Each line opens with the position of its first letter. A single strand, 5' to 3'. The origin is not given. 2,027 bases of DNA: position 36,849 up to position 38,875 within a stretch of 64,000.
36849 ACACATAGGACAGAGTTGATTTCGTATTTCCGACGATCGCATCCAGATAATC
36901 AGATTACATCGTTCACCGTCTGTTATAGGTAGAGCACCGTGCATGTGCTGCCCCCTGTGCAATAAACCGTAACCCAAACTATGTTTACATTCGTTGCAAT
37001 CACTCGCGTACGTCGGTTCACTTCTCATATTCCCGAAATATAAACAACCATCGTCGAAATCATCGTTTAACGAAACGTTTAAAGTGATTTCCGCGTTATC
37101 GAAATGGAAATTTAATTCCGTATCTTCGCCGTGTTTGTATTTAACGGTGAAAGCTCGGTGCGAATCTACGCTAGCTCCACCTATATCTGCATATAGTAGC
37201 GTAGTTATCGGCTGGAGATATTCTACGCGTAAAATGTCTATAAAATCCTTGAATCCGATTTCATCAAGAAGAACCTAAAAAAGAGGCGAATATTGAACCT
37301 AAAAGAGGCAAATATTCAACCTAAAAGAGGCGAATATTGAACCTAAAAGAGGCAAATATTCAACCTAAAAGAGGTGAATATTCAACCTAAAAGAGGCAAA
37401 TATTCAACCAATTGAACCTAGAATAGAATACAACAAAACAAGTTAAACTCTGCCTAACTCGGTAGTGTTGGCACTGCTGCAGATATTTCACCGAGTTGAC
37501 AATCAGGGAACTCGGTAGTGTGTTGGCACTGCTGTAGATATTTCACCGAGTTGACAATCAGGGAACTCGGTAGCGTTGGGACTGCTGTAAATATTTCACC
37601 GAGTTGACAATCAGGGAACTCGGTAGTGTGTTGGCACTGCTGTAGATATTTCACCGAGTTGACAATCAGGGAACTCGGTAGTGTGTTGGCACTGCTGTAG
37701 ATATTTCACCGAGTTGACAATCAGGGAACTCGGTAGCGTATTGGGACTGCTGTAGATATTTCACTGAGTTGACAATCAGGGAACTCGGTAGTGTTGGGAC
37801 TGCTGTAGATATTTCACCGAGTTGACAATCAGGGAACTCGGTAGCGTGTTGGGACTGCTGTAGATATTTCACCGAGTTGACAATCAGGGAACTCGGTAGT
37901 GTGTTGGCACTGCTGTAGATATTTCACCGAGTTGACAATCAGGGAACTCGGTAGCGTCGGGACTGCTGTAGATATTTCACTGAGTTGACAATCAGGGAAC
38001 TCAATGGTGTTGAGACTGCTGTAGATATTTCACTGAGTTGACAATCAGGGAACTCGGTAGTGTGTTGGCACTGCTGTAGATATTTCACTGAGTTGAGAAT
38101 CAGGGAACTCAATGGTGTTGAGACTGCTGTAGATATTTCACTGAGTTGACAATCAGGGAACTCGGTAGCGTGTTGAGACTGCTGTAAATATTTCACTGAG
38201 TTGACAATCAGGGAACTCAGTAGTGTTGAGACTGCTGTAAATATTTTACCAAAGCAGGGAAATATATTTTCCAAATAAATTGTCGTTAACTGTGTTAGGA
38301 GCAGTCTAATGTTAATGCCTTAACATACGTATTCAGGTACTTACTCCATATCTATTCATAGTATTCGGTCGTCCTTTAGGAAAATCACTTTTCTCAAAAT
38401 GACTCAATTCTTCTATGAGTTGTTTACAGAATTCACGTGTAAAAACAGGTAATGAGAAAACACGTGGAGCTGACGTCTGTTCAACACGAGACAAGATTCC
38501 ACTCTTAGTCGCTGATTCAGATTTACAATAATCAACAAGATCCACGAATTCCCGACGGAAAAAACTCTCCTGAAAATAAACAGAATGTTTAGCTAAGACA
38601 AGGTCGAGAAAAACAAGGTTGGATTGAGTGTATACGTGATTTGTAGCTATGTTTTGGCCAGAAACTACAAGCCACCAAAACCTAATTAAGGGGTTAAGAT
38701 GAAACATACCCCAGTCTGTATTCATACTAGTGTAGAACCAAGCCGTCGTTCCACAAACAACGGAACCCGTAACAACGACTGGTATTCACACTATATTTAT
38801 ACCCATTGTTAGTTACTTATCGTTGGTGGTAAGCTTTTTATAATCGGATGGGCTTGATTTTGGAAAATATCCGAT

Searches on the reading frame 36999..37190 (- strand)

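Call 54: search_protein_families(library=pfam, proteins=[window:36999-37190:-], max_evalue=0.1)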
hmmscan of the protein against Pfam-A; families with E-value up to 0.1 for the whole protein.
seq(64 aa): 1 family
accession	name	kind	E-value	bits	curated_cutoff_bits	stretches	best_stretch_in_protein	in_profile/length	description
PF20200.4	DUF6562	-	0.018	15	25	1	4-47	254-297/304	Family of unknown function (DUF6562)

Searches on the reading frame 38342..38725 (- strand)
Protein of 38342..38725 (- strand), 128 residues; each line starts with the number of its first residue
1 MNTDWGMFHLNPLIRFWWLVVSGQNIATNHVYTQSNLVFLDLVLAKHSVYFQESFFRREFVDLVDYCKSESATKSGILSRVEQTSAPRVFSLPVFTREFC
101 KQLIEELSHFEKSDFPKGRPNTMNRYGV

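Call 54: search_protein_families(library=pfam, proteins=[window:38342-38725:-], max_evalue=0.1)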
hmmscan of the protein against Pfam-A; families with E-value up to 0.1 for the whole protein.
seq(128 aa): 1 family
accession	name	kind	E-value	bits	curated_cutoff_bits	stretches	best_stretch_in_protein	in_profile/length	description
PF25238.1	OGFOD2-like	-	2.5e-20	73.2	31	1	51-128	15-91/123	OGFOD2-like domain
